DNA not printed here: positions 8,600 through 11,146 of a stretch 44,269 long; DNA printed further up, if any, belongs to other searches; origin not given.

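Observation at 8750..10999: Intact 749-aa CACTA/EnSpm (TNP2/Transposase_21-like) transposase ORF in a compact gene-dense locus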

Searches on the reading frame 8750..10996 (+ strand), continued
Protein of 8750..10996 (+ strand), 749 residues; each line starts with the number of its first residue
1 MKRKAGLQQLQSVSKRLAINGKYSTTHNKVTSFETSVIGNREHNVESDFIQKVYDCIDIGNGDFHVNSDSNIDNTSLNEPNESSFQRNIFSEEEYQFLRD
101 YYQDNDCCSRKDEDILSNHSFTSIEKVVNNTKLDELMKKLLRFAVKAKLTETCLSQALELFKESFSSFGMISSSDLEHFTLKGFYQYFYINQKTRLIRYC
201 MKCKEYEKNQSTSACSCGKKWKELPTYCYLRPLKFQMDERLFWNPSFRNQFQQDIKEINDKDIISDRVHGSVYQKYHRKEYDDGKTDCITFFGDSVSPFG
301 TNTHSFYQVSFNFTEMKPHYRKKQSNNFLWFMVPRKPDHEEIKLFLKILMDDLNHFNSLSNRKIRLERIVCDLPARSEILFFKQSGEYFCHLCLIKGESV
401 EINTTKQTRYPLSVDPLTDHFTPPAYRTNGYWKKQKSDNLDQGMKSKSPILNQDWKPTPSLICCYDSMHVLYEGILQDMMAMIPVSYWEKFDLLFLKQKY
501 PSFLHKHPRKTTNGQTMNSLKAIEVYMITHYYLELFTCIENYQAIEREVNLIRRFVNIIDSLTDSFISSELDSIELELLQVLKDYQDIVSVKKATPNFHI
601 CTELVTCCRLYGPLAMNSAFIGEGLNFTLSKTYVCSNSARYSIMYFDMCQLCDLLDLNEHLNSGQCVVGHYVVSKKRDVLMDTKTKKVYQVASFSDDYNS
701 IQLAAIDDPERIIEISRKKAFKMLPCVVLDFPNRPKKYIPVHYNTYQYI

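Call 36: list_cluster_members(proteins=[P0008, P0009, P0010, P0024, P0025, P0028, P0029, P0032, P0034, P0039])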
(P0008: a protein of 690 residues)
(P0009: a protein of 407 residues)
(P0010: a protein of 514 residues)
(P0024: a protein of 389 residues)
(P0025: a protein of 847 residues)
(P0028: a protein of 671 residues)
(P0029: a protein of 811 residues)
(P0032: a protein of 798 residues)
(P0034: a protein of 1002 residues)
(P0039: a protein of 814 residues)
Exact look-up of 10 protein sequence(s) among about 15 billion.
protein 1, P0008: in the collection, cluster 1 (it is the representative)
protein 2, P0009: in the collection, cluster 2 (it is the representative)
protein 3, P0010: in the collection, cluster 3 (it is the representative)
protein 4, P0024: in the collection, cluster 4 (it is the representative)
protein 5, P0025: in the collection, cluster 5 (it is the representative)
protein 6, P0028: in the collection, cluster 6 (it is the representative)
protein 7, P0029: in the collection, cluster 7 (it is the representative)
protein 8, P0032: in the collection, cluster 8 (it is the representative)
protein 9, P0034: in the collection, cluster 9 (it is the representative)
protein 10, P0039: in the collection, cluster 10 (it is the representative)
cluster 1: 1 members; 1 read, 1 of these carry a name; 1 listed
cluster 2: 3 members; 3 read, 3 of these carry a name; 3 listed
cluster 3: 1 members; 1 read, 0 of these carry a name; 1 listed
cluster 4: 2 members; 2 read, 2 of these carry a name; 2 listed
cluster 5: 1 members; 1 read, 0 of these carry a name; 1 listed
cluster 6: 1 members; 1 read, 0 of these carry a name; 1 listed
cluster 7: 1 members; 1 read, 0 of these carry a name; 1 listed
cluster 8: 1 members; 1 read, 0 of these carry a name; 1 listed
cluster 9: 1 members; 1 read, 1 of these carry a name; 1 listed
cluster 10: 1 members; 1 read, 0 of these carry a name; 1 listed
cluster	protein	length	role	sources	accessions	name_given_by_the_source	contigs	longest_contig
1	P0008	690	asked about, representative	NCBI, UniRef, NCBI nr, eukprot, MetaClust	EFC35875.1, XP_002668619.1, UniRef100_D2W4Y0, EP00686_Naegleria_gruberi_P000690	predicted protein [Naegleria gruberi] | Predicted protein n=1 Tax=Naegleria gruberi TaxID=5762 RepID=D2W4Y0_NAEGR | uncharacterized protein NAEGRDRAFT_54699 [Naegleria gruberi]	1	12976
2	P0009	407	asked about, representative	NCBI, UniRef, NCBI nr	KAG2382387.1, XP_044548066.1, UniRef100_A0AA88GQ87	hypothetical protein C9374_005589 [Naegleria lovaniensis] | Uncharacterized protein n=1 Tax=Naegleria lovaniensis TaxID=51637 RepID=A0AA88GQ87_NAELO | uncharacterized protein C9374_005589 [Naegleria lovaniensis]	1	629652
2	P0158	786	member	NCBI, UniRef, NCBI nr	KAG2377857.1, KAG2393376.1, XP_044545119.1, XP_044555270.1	hypothetical protein C9374_006907 [Naegleria lovaniensis] | Transposase domain-containing protein n=1 Tax=Naegleria lovaniensis TaxID=51637 ... | uncharacterized protein C9374_008942 [Naegleria lovaniensis]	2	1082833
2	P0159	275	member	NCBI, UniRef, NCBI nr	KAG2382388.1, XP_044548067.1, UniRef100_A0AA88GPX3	hypothetical protein C9374_005590 [Naegleria lovaniensis] | Uncharacterized protein n=1 Tax=Naegleria lovaniensis TaxID=51637 RepID=A0AA88GPX3_NAELO | uncharacterized protein C9374_005590 [Naegleria lovaniensis]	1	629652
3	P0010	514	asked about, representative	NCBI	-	-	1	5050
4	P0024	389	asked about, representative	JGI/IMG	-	hypothetical protein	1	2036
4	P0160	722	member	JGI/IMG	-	hypothetical protein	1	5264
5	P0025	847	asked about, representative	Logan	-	-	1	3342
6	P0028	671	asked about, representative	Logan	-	-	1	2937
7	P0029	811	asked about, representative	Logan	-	-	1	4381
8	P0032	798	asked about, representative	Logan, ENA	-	-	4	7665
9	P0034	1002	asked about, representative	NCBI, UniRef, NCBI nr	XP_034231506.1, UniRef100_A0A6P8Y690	uncharacterized protein LOC117639739 [Thrips palmi] | Uncharacterized protein LOC117639739 n=1 Tax=Thrips palmi TaxID=161013 ...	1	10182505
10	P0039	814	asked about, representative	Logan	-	-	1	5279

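Call 41: search_protein_families(library=pfam, proteins=[L001:8594-9829:-, P0158, P0008], max_evalue=1)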
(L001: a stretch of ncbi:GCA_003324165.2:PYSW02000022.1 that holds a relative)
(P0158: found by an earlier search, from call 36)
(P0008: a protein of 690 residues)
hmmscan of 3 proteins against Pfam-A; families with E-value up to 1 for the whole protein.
L001:8594-9829:- (411 aa): 4 families
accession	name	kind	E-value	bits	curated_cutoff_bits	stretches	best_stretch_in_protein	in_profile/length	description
PF04977.20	DivIC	-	0.0099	16.1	28.9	1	320-347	24-51/80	Septum formation initiator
PF10226.14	CCDC85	-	0.048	13.8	23.8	1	318-348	112-142/192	CCDC85 family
PF00170.26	bZIP_1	-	0.21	12.2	27.6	0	320-348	33-61/64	bZIP transcription factor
PF01166.23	TSC22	-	0.22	12.2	30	1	320-343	21-44/57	TSC-22/dip/bun family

P0158 (786 aa): 2 families
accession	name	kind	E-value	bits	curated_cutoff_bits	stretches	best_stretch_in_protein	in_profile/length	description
PF02992.20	Transposase_21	-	1.9e-06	27.7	28.6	1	302-439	14-167/213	Transposase family tnp2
PF08772.16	Zn_ribbon_NOB1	-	0.35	11.5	24.9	1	230-254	8-32/72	Nin one binding (NOB1) Zn-ribbon like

P0008 (690 aa): 3 families
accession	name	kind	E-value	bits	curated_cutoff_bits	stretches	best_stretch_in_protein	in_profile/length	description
PF02992.20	Transposase_21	-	0.006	16.2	28.6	1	218-334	30-158/213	Transposase family tnp2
PF21927.1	McpB_HAMP_2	-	0.012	16.1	27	1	201-221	15-35/49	Methyl-accepting chemotaxis protein McpB, second HAMP domain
PF23305.1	DUF7082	-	0.068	13.4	27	1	226-268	109-151/155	Domain of unknown function (DUF7082)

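Call 48: predict_structure(alignment_id=A2)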
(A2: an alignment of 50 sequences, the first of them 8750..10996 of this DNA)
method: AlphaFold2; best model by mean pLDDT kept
length: 749 residues; sequences in the alignment: 50
mean_pLDDT: 81.4   pTM: 0.78
mean pLDDT of the five models: 81.4, 79.5, 78.7, 78.5, 77.7
residues with pLDDT >= 90: 400; 70-90: 190; 50-70: 54; < 50: 105
segments of 3 or more residues with pLDDT < 50: 1-90, 103-114
pLDDT, mean of each block of 10 residues (from residue 1): 42 40 28 29 36 38 32 36 37 62 46 49 58 88 91 93 86 89 91 92 94 95 96 92 88 63 91 94 92 89 89 90 89 94 97 94 94 95 94 96 95 92 88 76 92 93 94 95 95 92 80 76 91 96 97 97 94 97 97 96 97 91 86 82 91 84 80 86 91 75 89 78 88 93 71
secondary structure, 60 per line:
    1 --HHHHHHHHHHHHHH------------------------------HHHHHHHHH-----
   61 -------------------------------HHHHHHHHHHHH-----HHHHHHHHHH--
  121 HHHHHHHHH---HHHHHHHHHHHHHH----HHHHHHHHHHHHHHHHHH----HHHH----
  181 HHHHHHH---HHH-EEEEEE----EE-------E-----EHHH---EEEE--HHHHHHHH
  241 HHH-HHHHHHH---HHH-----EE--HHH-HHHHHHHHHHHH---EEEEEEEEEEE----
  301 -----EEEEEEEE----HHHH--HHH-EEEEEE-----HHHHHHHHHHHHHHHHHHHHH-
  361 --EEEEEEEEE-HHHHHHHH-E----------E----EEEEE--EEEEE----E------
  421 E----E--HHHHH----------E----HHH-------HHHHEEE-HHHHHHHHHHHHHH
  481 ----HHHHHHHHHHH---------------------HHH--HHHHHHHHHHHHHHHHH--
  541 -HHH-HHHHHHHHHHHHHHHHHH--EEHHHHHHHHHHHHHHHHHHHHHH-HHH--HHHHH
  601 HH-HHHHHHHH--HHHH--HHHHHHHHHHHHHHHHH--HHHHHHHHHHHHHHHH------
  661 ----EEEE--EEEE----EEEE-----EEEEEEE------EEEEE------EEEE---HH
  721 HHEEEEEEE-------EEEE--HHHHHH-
elements in order (helices of 4 or more, strands of 3 or more residues): H3-16 H47-55 H92-103 H109-118 H121-129 H133-146 H151-168 H173-176 H181-187 E195-200 E227-230 H233-243 H245-251 H271-282 E286-296 E306-313 H318-321 E328-333 H339-359 E363-371 H373-380 E398-402 E405-409 H429-433 H459-462 E463-465 H467-480 H485-495 H522-538 H546-563 H568-589 H596-602 H604-611 H614-617 H620-636 H639-654 E665-668 E671-674 E679-682 E688-694 E701-705 E712-715 H719-722 E723-729 E737-740 H743-748

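Call 51: find_encoding_contigs(protein=P0008, flank=6000, max_places=4)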
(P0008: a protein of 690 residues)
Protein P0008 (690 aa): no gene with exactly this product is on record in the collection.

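Call 52: find_encoding_contigs(protein=P0158, flank=6000, max_places=4)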
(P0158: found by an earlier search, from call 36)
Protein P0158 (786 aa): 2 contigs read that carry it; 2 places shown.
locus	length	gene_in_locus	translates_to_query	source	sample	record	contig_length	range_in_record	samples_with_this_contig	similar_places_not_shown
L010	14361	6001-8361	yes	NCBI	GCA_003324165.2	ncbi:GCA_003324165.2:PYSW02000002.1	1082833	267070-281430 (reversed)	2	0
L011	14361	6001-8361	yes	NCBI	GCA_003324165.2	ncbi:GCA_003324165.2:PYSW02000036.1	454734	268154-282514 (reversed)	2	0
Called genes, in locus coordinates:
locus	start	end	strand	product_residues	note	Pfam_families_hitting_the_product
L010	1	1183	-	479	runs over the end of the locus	PF05195:AMP_N, PF00557:Peptidase_M24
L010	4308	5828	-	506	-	-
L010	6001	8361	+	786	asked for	PF02992:Transposase_21 (weak)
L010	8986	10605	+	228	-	PF00071:Ras, PF08477:Roc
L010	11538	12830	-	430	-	PF01063:Aminotran_4 (weak)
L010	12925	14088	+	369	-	PF07065:D123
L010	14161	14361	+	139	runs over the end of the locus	PF02388:FemAB (weak)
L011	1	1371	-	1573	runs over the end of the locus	-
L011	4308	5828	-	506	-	-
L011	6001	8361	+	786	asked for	PF02992:Transposase_21 (weak)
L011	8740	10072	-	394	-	PF04727:ELMO_CED12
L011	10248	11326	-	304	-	PF01786:AOX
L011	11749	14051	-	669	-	-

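Call 66: list_cluster_members(proteins=[P0016, P0011, P0012, P0013, P0015, P0014, P0017, P0018, P0010, P0160])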
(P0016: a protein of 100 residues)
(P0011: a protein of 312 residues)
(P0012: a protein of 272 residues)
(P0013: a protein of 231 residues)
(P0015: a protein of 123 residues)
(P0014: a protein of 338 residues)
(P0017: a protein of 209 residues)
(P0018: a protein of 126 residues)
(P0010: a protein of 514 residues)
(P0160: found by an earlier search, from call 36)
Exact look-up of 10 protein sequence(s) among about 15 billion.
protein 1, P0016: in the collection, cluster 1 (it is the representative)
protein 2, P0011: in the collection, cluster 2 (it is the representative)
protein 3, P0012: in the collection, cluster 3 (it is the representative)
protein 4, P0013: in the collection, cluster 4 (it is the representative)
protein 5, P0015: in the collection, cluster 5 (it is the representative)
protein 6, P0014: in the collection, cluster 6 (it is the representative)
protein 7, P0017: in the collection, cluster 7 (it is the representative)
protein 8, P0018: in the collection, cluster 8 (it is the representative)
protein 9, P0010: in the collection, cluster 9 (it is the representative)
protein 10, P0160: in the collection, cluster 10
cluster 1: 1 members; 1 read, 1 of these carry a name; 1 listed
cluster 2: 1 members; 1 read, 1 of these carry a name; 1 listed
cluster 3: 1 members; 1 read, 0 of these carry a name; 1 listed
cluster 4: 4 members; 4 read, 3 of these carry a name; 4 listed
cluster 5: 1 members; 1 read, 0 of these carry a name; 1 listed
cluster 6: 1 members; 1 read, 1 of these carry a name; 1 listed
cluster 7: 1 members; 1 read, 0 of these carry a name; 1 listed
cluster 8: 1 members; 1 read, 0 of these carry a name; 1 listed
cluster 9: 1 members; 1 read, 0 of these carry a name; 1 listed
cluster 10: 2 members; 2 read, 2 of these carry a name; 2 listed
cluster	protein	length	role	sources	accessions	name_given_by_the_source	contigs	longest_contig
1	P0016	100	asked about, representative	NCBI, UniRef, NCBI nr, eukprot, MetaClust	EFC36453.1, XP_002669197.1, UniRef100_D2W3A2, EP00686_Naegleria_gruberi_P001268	predicted protein [Naegleria gruberi] | Predicted protein n=1 Tax=Naegleria gruberi TaxID=5762 RepID=D2W3A2_NAEGR | uncharacterized protein NAEGRDRAFT_75874 [Naegleria gruberi]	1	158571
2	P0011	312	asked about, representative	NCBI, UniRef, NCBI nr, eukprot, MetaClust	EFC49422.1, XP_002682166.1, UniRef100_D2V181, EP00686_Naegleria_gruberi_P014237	predicted protein [Naegleria gruberi] | Predicted protein n=1 Tax=Naegleria gruberi TaxID=5762 RepID=D2V181_NAEGR | uncharacterized protein NAEGRDRAFT_62791 [Naegleria gruberi]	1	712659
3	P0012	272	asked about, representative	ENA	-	-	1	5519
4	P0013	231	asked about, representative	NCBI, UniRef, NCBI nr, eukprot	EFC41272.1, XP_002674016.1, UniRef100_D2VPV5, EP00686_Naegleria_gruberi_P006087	predicted protein [Naegleria gruberi] | Predicted protein n=1 Tax=Naegleria gruberi TaxID=5762 RepID=D2VPV5_NAEGR | uncharacterized protein NAEGRDRAFT_71000 [Naegleria gruberi]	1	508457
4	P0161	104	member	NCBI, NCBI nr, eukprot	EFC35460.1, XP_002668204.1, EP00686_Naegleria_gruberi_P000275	predicted protein [Naegleria gruberi] | uncharacterized protein NAEGRDRAFT_76885 [Naegleria gruberi] | XP_002668204.1 predicted protein [Naegleria gruberi strain NEG-M]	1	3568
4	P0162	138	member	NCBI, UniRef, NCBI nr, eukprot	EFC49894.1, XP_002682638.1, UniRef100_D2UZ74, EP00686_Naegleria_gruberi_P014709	predicted protein [Naegleria gruberi] | Predicted protein n=2 Tax=Naegleria gruberi TaxID=5762 RepID=D2UZ74_NAEGR | uncharacterized protein NAEGRDRAFT_61835 [Naegleria gruberi]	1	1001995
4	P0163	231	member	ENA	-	-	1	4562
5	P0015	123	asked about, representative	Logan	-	-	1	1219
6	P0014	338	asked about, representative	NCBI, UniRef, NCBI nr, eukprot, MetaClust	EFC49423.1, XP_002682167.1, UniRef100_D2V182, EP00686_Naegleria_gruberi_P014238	predicted protein [Naegleria gruberi] | Predicted protein n=1 Tax=Naegleria gruberi TaxID=5762 RepID=D2V182_NAEGR | uncharacterized protein NAEGRDRAFT_46017 [Naegleria gruberi]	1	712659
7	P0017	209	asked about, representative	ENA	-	-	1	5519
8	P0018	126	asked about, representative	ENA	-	-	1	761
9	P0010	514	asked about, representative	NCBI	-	-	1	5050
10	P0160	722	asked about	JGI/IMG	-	hypothetical protein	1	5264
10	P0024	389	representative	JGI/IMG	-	hypothetical protein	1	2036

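Call 67: find_encoding_contigs(protein=P0016, flank=10000, max_places=10)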
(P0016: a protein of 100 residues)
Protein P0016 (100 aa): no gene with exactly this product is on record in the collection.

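Call 79: search_solved_structures(query=A2, max_evalue=10, show_alignments=1)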
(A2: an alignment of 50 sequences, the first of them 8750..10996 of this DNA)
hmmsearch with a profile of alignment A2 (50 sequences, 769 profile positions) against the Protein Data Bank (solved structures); distinct sequences matched with E-value up to 10: 13.
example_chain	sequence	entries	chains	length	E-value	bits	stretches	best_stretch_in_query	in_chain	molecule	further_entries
7olc_Lp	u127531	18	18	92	0.16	13.4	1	101-162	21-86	60S ribosomal protein L43-like protein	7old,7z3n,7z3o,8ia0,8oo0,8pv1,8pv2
7r81_r1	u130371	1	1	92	0.17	13.3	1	101-162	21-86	60S ribosomal protein L43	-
4ap4_A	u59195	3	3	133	0.3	12.6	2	116-145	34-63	E3 UBIQUITIN LIGASE RNF4 | E3 UBIQUITIN-PROTEIN LIGASE RNF4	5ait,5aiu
2xeu_A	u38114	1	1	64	0.33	12.4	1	116-145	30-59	RING FINGER PROTEIN 4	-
9scu_Cp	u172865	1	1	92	0.62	11.5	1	101-145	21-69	(thale cress) hypothetical protein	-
5xy3_p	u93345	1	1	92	0.76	11.2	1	101-144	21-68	Uncharacterized protein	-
7qiw_q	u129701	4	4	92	0.84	11.1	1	101-141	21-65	60S ribosomal protein eL43 | eL43 (60S ribosomal protein L37a) | 60S ribosomal protein L37a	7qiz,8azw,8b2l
5jw7_B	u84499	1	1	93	1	10.8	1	114-146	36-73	E3 ubiquitin-protein ligase TRIM56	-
9bh5_Cj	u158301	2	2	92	2.7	9.4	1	109-142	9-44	Ribosomal protein L37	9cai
6wi7_A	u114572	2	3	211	3.1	9.2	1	99-140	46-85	E3 ubiquitin-protein ligase RING2, Polycomb complex protein BMI-1 chimera | E3 ubiquitin-protein ligase RING2,Polycomb complex protein BMI-1 chimera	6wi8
7x6v_B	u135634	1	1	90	3.5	9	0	112-138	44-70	RING finger protein Z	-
8ieg_A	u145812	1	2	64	5.1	8.5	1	104-145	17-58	E3 ubiquitin-protein ligase BRE1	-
5i72_A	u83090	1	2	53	7.8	7.9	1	112-138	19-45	RING finger protein Z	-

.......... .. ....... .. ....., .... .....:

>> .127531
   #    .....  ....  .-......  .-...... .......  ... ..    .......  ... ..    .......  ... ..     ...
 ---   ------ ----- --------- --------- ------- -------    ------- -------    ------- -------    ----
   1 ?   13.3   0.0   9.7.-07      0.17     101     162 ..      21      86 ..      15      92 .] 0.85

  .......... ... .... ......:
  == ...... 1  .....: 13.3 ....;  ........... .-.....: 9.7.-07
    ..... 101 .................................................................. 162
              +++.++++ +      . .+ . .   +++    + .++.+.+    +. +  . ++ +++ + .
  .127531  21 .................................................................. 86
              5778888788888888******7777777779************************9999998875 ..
